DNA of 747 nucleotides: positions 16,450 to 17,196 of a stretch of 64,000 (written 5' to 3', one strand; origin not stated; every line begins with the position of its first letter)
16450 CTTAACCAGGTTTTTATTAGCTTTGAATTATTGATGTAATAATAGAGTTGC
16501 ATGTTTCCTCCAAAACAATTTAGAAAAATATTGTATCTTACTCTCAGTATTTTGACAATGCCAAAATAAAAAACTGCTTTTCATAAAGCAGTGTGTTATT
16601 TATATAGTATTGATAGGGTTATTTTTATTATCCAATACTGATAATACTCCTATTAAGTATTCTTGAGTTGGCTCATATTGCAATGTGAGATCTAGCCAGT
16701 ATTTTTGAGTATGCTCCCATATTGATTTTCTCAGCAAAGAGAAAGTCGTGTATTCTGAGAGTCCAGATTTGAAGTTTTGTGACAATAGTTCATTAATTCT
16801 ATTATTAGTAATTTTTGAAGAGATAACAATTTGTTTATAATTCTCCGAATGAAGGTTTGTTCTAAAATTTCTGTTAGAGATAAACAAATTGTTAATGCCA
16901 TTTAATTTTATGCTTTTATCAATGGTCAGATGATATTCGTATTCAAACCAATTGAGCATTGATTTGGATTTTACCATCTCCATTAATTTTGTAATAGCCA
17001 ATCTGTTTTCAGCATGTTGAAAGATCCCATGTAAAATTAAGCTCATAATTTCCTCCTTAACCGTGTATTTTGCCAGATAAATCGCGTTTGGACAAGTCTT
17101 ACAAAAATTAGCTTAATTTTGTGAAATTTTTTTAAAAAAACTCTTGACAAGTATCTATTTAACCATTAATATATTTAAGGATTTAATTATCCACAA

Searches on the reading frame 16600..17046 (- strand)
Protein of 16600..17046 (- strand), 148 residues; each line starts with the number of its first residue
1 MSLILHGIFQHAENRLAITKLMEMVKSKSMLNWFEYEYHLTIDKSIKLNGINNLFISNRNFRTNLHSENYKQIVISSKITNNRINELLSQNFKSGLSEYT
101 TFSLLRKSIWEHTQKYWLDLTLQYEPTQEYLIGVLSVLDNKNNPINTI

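Call 6: search_protein_families(library=pfam, proteins=[window:16600-17046:-], max_evalue=0.01)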
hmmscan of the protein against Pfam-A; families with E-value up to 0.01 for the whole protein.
window:16600-17046:- (148 aa): 1 family
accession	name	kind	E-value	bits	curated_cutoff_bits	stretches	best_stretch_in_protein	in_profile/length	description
PF06576.17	DUF1133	-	0.0038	17.1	23.1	0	69-121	45-96/176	Protein of unknown function (DUF1133)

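Call 12: find_encoding_contigs(protein=window:16600-17046:-, flank=10000, max_places=10)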
Protein window:16600-17046:- (148 aa): 2 contigs read that carry it; 1 place shown.
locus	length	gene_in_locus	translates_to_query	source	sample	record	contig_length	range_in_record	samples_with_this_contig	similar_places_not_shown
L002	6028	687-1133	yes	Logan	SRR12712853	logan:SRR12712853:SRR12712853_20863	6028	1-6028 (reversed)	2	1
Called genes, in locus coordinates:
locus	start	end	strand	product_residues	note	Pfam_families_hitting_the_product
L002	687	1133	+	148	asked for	-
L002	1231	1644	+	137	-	-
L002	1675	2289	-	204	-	PF00730:HhH-GPD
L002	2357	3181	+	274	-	-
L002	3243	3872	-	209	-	PF16473:Rv2179c-like (faint), PF00929:RNase_T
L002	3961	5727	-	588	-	PF00664:ABC_membrane, PF09818:ABC_ATPase (faint), PF00005:ABC_tran, PF02463:SMC_N (weak)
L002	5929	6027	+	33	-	?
